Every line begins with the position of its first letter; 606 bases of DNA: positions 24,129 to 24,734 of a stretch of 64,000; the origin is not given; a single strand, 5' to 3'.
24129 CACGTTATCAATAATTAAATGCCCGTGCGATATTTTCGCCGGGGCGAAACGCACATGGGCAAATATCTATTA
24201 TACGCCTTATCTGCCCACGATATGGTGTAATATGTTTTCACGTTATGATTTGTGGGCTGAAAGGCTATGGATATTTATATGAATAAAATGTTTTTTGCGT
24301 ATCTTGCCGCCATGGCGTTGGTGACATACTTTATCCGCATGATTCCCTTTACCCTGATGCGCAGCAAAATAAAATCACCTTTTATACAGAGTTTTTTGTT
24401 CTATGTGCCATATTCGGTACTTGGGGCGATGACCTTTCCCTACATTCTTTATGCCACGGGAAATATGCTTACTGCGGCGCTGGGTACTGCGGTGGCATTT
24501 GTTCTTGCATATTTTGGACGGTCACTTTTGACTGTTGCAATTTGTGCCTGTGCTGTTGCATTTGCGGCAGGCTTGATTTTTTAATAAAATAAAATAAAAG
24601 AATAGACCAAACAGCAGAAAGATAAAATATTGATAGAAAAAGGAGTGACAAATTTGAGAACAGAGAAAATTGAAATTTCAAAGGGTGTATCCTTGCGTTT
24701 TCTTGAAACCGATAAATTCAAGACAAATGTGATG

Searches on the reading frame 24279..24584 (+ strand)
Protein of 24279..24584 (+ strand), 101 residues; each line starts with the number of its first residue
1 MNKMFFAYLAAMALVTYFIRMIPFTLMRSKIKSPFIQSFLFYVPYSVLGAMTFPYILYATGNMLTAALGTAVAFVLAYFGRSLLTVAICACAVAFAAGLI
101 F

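Call 36: find_encoding_contigs(protein=window:24279-24584:+, flank=800, max_places=10)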
Protein window:24279-24584:+ (101 aa): no gene with exactly this product is on record in the collection.
